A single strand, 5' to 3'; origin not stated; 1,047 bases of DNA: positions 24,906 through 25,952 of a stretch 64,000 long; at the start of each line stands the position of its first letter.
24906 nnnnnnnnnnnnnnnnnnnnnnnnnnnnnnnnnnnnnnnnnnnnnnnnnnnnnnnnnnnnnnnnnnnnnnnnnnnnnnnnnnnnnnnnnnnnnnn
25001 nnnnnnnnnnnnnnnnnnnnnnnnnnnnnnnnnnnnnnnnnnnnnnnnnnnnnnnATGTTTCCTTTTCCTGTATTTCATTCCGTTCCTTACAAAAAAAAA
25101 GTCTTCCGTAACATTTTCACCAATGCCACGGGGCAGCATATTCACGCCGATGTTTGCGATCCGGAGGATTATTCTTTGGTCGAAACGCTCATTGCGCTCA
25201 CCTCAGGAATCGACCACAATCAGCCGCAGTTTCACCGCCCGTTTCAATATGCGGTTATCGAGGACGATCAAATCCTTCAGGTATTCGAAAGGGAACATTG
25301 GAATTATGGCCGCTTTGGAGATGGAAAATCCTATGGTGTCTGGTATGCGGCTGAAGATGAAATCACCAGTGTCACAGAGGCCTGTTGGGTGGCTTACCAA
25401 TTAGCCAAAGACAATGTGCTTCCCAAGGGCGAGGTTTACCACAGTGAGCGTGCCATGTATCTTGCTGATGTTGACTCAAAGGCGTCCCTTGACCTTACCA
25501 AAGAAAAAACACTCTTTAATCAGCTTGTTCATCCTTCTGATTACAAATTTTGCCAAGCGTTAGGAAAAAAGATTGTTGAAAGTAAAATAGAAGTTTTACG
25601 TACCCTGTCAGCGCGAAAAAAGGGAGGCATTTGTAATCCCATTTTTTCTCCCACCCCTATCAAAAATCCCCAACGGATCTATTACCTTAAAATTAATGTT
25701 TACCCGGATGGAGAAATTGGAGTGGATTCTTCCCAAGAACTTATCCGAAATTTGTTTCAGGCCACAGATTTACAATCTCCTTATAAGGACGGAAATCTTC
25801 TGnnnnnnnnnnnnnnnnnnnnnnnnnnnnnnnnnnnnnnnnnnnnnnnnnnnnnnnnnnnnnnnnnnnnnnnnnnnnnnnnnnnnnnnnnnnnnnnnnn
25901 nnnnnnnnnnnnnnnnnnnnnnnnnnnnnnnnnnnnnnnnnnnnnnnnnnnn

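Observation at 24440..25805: Type II toxin-antitoxin pair of the RES/Xre (MbcT/MbcA, ParT/ParS-like) class preceded by an extremely AT-rich spacer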

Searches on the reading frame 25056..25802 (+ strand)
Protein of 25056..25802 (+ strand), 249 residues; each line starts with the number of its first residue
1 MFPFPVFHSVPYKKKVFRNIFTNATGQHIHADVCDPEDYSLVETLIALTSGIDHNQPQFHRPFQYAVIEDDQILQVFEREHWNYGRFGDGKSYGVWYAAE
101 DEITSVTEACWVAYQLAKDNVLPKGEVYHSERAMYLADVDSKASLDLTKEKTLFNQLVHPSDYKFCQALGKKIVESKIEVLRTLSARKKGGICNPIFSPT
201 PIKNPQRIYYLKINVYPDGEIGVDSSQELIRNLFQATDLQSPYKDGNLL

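Call 5: search_protein_families(library=pfam, proteins=[window:25056-25802:+], max_evalue=1)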
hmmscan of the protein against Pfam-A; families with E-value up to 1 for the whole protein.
window:25056-25802:+ (249 aa): 1 family
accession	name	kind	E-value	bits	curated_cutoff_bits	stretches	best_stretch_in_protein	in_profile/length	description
PF08808.17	RES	-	1.1e-11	45.4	23.2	1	85-204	25-145/157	RES domain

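Call 6: search_protein_families(library=ncbifam, proteins=[window:25056-25802:+], max_evalue=1)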
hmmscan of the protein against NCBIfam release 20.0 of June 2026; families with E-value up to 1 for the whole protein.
window:25056-25802:+ (249 aa): 0 families

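Call 7: search_solved_structures(query=window:25056-25802:+, max_evalue=10, show_alignments=3)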
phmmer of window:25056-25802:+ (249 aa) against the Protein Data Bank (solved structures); distinct sequences matched with E-value up to 10: 2.
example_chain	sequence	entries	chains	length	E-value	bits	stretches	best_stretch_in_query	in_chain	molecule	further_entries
7upn_C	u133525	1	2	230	0.66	12.5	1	71-117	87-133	Virion infectivity factor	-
8vur_H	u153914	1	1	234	1.5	11.3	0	123-155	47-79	003-102 Heavy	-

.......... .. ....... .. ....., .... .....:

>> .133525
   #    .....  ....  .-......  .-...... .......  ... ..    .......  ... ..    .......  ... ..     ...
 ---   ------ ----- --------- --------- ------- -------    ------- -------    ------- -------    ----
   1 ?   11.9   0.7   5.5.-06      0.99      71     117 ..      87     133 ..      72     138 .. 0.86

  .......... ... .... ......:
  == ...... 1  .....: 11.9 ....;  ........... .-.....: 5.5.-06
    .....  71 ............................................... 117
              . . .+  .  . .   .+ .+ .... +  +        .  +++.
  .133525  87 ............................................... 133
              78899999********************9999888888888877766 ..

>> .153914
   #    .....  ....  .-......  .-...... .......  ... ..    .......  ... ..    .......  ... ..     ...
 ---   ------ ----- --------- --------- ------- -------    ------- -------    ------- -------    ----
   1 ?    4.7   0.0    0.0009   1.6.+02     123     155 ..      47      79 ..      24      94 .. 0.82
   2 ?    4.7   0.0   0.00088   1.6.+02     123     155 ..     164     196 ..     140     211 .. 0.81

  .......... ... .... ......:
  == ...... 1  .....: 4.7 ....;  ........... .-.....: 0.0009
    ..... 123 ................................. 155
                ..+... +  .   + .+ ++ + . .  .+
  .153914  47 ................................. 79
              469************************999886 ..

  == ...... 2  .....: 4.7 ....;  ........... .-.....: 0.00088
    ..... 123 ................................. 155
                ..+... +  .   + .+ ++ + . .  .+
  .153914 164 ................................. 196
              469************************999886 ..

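Call 9: find_homologous_proteins(query=window:25056-25802:+)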
Query window:25056-25802:+ (249 aa): 19 proteins with E <= 0.001 among 263 candidates.
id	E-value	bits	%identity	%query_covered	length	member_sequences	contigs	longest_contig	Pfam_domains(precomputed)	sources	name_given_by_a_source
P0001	4.8e-166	568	99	100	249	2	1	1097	PF08808.18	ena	-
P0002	4.8e-105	368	66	97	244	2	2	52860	PF08808.18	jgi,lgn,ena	-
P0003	2.0e-101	357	64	97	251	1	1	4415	PF08808.18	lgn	-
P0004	7.8e-97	342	62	97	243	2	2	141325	PF08808.18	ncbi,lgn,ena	-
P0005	1.9e-94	334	62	96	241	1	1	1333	PF08808.18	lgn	-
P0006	3.1e-94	333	63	96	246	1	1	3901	PF08808.18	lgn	-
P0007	1.5e-87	311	56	93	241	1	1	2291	PF08808.18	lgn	-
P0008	6.8e-83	296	56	96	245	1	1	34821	PF08808.18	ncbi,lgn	-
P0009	2.1e-77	278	50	96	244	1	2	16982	PF08808.18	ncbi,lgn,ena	-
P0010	8.6e-77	276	53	96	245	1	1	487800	PF08808.18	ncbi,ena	-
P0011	6.1e-76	273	53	93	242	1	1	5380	PF08808.18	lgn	-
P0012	2.5e-73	265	49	96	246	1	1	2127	PF08808.18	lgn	-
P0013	5.5e-73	263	53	92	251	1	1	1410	PF08808.18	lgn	-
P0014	9.8e-72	259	52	93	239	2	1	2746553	PF08808.18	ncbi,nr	ncbi:MAG: RES family NAD+ phosphorylase [Deltaproteobacteria bacterium]|nr:MAG: RES family NAD+ phos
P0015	2.3e-71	258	52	92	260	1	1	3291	PF08808.18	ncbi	-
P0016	1.5e-70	255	53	83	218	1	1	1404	PF08808.18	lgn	-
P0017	1.5e-67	246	50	94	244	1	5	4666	PF08808.18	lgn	-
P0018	1.5e-56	210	55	67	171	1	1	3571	PF08808.18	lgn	-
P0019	5.0e-42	162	39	85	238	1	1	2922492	PF08808.18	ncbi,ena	-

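Call 13: search_solved_structures(query=A1, max_evalue=10, show_alignments=4)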
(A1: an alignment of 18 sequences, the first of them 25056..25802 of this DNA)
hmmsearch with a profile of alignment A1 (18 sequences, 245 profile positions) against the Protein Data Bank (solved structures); distinct sequences matched with E-value up to 10: 3.
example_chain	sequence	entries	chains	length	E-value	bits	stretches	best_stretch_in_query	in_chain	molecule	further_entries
8qnl_C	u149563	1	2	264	5.4e-06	29.3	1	84-201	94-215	RES domain-containing protein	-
8qnq_C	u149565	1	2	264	5.5e-06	29.2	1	84-201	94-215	RES domain-containing protein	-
8e1z_A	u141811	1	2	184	0.61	12.7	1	153-197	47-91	Ookinete surface protein Pfs28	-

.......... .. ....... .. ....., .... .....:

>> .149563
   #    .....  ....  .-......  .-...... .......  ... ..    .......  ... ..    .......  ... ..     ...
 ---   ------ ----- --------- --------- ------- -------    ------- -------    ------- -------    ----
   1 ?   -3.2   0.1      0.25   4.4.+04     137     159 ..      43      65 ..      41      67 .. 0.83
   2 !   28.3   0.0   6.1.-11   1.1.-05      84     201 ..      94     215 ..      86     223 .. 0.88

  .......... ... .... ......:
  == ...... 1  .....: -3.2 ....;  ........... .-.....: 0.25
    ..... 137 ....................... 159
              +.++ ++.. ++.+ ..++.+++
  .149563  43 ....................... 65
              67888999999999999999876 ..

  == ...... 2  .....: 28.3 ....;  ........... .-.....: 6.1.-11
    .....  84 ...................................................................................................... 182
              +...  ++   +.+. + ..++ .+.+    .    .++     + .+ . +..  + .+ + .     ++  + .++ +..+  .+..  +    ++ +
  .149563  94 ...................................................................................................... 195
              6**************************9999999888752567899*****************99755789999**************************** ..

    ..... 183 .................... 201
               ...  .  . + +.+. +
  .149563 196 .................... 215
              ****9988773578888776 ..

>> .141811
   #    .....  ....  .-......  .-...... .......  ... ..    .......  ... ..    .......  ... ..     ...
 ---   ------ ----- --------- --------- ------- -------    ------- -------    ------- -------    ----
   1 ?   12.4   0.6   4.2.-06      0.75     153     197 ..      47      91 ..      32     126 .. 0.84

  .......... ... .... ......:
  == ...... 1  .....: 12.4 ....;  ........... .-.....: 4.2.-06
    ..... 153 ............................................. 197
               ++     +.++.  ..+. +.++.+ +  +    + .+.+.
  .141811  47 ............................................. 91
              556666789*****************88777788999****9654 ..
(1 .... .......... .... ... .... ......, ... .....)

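Call 16: find_encoding_contigs(protein=P0004, flank=6000, max_places=2)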
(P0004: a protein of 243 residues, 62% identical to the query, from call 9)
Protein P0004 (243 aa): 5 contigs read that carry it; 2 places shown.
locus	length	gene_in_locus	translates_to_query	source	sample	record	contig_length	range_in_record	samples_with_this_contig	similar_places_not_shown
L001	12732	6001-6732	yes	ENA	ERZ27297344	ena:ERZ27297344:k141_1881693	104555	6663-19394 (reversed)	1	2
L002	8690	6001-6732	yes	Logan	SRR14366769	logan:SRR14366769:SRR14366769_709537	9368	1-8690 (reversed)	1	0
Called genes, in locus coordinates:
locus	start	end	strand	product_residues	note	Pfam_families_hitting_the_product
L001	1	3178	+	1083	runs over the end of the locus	-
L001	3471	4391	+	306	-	PF01145:Band_7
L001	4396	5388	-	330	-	PF20586:DUF6788 (faint), PF12281:NTP_transf_8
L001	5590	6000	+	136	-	-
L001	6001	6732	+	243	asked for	PF08808:RES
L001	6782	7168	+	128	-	PF00355:Rieske, PF13806:Rieske_2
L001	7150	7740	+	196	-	PF02622:DUF179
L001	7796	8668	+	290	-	PF00248:Aldo_ket_red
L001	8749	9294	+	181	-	PF02810:SEC-C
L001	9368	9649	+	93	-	PF02604:PhdYeFM_antitox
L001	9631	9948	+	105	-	PF05016:ParE_toxin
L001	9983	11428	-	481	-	PF00171:Aldedh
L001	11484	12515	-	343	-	PF00202:Aminotran_3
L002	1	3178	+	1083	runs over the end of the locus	-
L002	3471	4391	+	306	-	PF01145:Band_7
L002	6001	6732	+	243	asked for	PF08808:RES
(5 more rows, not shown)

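Call 17: find_encoding_contigs(protein=P0002, flank=6000, max_places=2)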
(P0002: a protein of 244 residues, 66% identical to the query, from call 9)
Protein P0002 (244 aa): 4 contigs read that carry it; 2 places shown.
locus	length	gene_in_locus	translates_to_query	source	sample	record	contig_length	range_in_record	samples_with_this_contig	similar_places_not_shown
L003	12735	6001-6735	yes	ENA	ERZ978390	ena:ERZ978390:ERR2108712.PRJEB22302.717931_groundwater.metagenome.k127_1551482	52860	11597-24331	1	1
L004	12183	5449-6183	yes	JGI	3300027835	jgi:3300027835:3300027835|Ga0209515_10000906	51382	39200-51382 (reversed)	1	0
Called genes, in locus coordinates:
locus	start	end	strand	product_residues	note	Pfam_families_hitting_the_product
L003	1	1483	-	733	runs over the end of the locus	PF00580:UvrD-helicase, PF01443:Viral_helicase1 (faint), PF13245:AAA_19, PF13604:AAA_30 (faint), PF13361:UvrD_C, PF13538:UvrD_C_2 (weak)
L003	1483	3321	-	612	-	PF13522:GATase_6, PF13537:GATase_7, PF01380:SIS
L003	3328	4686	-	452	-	PF00483:NTP_transferase, PF01128:IspD, PF02348:CTP_transf_3, PF12804:NTP_transf_3, PF25084:LbH_EIF2B, PF00132:Hexapep (weak), PF25087:GMPPB_C, PF00132:Hexapep, +1 more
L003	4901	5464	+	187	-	-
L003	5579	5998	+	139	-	-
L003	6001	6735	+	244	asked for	PF08808:RES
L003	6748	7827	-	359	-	PF01408:GFO_IDH_MocA, PF22725:GFO_IDH_MocA_C3, PF02894:GFO_IDH_MocA_C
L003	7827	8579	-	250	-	-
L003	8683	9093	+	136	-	-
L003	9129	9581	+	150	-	PF00436:SSB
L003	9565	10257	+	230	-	PF01168:Ala_racemase_N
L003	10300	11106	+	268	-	PF02558:ApbA (weak), PF03446:NAD_binding_2 (faint), PF03807:F420_oxidored, PF14748:P5CR_dimer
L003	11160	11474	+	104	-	PF02325:CCB3_YggT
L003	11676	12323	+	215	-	-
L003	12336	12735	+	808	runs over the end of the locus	PF00069:Pkinase, PF07714:PK_Tyr_Ser-Thr, PF13715:CarbopepD_reg_2 (faint), PF08308:PEGA (weak), PF13620:CarboxypepD_reg (faint), PF22820:TcaA_3rd_4th (faint), PF08308:PEGA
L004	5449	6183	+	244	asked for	PF08808:RES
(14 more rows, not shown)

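Call 25: predict_structure(alignment_id=A1)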
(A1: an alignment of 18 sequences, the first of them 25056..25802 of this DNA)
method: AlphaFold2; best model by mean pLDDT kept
length: 249 residues; sequences in the alignment: 18
mean_pLDDT: 81.9   pTM: 0.80
mean pLDDT of the five models: 81.9, 78.8, 78.1, 75.3, 73.9
residues with pLDDT >= 90: 118; 70-90: 71; 50-70: 44; < 50: 16
segments of 3 or more residues with pLDDT < 50: 65-74
pLDDT, mean of each block of 10 residues (from residue 1): 81 95 67 72 68 64 48 49 69 85 95 83 83 93 96 91 90 94 95 94 92 93 90 92 67
secondary structure, 60 per line:
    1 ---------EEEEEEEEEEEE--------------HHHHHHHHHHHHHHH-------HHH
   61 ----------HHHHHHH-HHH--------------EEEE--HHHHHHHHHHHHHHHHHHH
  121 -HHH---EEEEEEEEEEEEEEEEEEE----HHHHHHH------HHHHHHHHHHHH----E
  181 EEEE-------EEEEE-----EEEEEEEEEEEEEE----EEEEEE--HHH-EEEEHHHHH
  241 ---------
elements in order: E10-21 H36-50 H71-77 E96-99 H102-120 E128-146 H151-157 H164-175 E180-184 E192-196 E202-215 E220-225 E232-235 H236-240

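Call 29: fold_search(model_id=the predicted structure, library=pdb)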
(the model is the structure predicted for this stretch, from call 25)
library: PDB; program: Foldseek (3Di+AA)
matches with E <= 10: 175; with E <= 0.001: 4
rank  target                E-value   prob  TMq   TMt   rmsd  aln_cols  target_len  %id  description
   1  8qnq_C                5.6e-13  1.00  0.67  0.67   4.0       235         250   20  Structure of the toxin-antitoxin NatRT complex from Pseudomonas aeruginosa. NatTE29D mutant (released 2024-10-02)
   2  8qnl_C                7.2e-13  1.00  0.67  0.67   4.0       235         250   20  Structure of the toxin-antitoxin NatRT complex from Pseudomonas aeruginosa (released 2024-10-02)
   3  6fkg_B                2.4e-05  1.00  0.42  0.55   7.1       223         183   12  Crystal structure of the M.tuberculosis MbcT-MbcA toxin-antitoxin complex. (released 2019-02-27)
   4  6fkg_A                2.5e-05  1.00  0.43  0.58   6.7       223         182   12  Crystal structure of the M.tuberculosis MbcT-MbcA toxin-antitoxin complex. (released 2019-02-27)
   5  9mr7_A                3.0e-02  0.33  0.23  0.25  13.3       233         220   11  Genetiocally detoxified pertussis toxin in complex with hu1B7 Fab and hu11E6 Fab (released 2025-04-16)
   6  9ya0_AC               2.8e-01  0.11  0.22  0.13  12.3       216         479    8  Cryo-EM structure of pre-conoid ring 2 (PCR P2 ring)from Toxoplasma gondii (released 2025-11-19)
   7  1jx0_B                5.5e-01  0.06  0.14  0.17  14.3       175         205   10  Chalcone Isomerase--Y106F mutant (released 2002-07-24)
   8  1eyp_A                5.8e-01  0.05  0.14  0.16  13.8       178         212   10  CHALCONE ISOMERASE (released 2000-09-06)
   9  1jx1_D                7.4e-01  0.03  0.13  0.15  14.0       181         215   10  Chalcone Isomerase--T48A mutant (released 2002-07-24)
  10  1eyp_B                7.9e-01  0.04  0.14  0.16  13.8       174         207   11  CHALCONE ISOMERASE (released 2000-09-06)
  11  1jx1_F                7.9e-01  0.03  0.11  0.13  13.7       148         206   11  Chalcone Isomerase--T48A mutant (released 2002-07-24)
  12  1jx1_A                7.9e-01  0.03  0.13  0.14  14.1       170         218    9  Chalcone Isomerase--T48A mutant (released 2002-07-24)
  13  1jx1_E                9.5e-01  0.03  0.14  0.15  13.8       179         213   11  Chalcone Isomerase--T48A mutant (released 2002-07-24)
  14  1jx1_C                1.1e+00  0.04  0.16  0.17  13.8       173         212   10  Chalcone Isomerase--T48A mutant (released 2002-07-24)
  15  6asx_I                1.1e+00  0.01  0.09  0.03  21.9       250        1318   10  CryoEM structure of E.coli his pause elongation complex (released 2018-03-28)
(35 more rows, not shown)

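Call 46: find_encoding_contigs(protein=P0010, flank=5000, max_places=1)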
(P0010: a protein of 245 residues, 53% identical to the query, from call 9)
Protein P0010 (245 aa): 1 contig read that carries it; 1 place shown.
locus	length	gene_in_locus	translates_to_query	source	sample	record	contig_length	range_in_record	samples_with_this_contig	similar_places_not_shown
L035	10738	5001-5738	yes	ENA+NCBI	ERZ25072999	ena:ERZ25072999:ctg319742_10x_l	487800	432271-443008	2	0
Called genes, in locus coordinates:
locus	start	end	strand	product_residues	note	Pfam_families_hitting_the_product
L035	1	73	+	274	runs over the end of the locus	-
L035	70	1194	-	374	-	PF00557:Peptidase_M24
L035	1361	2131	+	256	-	-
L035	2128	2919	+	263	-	-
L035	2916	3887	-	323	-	-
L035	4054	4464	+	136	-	PF00068:Phospholip_A2_1 (weak)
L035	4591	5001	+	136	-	-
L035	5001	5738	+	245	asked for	PF08808:RES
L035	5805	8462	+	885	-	PF00133:tRNA-synt_1, PF01406:tRNA-synt_1e (faint), PF09334:tRNA-synt_1g, PF13603:tRNA-synt_1_2 (faint), PF09334:tRNA-synt_1g, PF08264:Anticodon_1, PF10458:Val_tRNA-synt_C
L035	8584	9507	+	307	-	PF02749:QRPTase_N, PF01729:QRPTase_C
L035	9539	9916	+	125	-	-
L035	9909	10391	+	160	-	PF09970:DUF2204, PF19502:DUF6036 (faint)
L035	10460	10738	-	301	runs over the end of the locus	PF01656:CbiA, PF02374:ArsA_ATPase (weak), PF06564:CBP_BcsQ (faint), PF09140:MipZ (faint), PF10609:ParA, PF13614:AAA_31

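Call 47: find_encoding_contigs(protein=P0014, flank=5000, max_places=1)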
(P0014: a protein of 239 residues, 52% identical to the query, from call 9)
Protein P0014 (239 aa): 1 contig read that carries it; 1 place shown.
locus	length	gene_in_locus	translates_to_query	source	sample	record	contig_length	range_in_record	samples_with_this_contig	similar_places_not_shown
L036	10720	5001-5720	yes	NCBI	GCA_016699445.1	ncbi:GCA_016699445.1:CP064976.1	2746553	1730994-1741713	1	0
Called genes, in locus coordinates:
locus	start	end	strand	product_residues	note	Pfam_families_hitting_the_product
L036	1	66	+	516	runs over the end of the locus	PF28550:DUF8436, PF00890:FAD_binding_2 (faint), PF01134:GIDA (faint), PF01494:FAD_binding_3 (faint), PF03486:HI0933_like, PF07992:Pyr_redox_2 (faint), PF01266:DAO (weak), PF21688:FAD-depend_C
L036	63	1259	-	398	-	PF00155:Aminotran_1_2, PF01053:Cys_Met_Meta_PP (weak), PF01041:DegT_DnrJ_EryC1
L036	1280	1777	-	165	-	PF01467:CTP_transf_like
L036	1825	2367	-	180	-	PF03602:Cons_hypoth95, PF10294:Methyltransf_16 (weak)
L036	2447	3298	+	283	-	-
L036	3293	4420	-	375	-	PF00557:Peptidase_M24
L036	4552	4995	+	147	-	PF09722:Xre_MbcA_ParS_C (weak)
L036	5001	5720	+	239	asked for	PF08808:RES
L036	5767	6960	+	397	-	PF17761:DUF1016_N, PF06250:YhcG_C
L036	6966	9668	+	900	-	PF00133:tRNA-synt_1, PF01406:tRNA-synt_1e (faint), PF09334:tRNA-synt_1g, PF13603:tRNA-synt_1_2, PF09334:tRNA-synt_1g (weak), PF08264:Anticodon_1, PF10458:Val_tRNA-synt_C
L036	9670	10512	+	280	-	PF02749:QRPTase_N, PF01729:QRPTase_C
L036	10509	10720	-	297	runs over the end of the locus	PF00142:Fer4_NifH (weak), PF01656:CbiA, PF06564:CBP_BcsQ (weak), PF07015:VirC1 (faint), PF09140:MipZ (weak), PF10609:ParA, PF13614:AAA_31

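Call 48: find_encoding_contigs(protein=P0019, flank=5000, max_places=1)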
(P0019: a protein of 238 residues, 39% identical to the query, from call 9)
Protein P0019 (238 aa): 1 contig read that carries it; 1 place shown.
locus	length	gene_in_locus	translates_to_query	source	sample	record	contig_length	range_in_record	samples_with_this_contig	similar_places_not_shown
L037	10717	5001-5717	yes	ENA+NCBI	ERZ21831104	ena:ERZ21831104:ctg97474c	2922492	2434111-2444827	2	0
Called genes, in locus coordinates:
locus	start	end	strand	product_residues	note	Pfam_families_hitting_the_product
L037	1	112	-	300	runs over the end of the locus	-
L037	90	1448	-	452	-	-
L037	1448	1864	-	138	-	-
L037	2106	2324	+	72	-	-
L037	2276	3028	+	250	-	PF01975:SurE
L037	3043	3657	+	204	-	PF01135:PCMT, PF00398:RrnaAD (weak)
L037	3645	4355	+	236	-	PF01476:LysM, PF01551:Peptidase_M23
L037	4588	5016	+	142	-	PF09722:Xre_MbcA_ParS_C (weak)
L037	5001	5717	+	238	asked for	PF08808:RES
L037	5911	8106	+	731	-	PF01966:HD (faint), PF00270:DEAD, PF04851:ResIII, PF00271:Helicase_C (weak), PF22590:Cas3-like_C_2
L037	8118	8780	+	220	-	PF09704:Cas_Cas5d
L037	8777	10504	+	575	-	PF09709:Cas_Csd1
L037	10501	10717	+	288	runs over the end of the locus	PF05107:Cas_Cas7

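Call 49: find_encoding_contigs(protein=P0008, flank=5000, max_places=1)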
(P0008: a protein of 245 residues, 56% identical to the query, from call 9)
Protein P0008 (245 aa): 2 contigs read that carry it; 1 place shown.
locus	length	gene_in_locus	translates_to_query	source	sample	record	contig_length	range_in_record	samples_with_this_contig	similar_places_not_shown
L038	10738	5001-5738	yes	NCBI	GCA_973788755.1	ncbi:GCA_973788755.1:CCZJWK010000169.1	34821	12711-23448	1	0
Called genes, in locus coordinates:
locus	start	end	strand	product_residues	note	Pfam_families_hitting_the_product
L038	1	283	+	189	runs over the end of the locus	PF09936:Methyltrn_RNA_4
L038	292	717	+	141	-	PF01245:Ribosomal_L19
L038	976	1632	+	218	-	PF01351:RNase_HII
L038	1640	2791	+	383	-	PF02771:Acyl-CoA_dh_N, PF02770:Acyl-CoA_dh_M, PF00441:Acyl-CoA_dh_1, PF08028:Acyl-CoA_dh_2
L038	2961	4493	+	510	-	PF01039:Carboxyl_trans, PF03255:ACCA (faint)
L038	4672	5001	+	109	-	-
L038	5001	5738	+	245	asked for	PF08808:RES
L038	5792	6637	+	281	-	PF05853:BKACE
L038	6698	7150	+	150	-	PF04306:DUF456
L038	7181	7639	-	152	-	-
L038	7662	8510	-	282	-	-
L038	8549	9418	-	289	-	PF13948:DUF4215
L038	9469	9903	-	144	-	-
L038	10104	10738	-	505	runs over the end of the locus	-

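Call 50: find_encoding_contigs(protein=P0009, flank=5000, max_places=1)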
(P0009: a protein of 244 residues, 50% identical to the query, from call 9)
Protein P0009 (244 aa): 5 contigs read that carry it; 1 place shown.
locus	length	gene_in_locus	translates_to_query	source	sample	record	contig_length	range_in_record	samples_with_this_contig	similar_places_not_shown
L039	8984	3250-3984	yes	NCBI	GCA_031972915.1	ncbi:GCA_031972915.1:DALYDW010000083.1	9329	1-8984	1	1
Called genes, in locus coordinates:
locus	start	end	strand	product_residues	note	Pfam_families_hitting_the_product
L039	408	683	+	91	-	-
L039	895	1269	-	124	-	PF06262:Zincin_1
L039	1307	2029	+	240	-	PF03602:Cons_hypoth95, PF05175:MTS, PF13679:Methyltransf_32 (weak), PF06325:PrmA (faint), PF13847:Methyltransf_31, PF13649:Methyltransf_25 (weak), PF01170:UPF0020 (weak)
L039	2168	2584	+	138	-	PF02310:B12-binding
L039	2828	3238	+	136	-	PF09722:Xre_MbcA_ParS_C (faint)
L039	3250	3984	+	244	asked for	PF08808:RES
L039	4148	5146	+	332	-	PF08279:HTH_11, PF13280:WYL, PF25583:WCX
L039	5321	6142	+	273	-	-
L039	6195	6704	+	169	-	-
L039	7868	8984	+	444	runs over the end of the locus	PF00271:Helicase_C (weak), PF22590:Cas3-like_C_2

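Call 64: search_protein_families(library=padloc, proteins=[window:25056-25802:+], max_evalue=0.01)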
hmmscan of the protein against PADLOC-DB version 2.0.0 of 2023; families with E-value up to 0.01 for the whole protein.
window:25056-25802:+ (249 aa): 1 family
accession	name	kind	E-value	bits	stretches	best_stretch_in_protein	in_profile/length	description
PDLC01740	Cas1_IIIa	-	0.0052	14.6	1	128-184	62-115/331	-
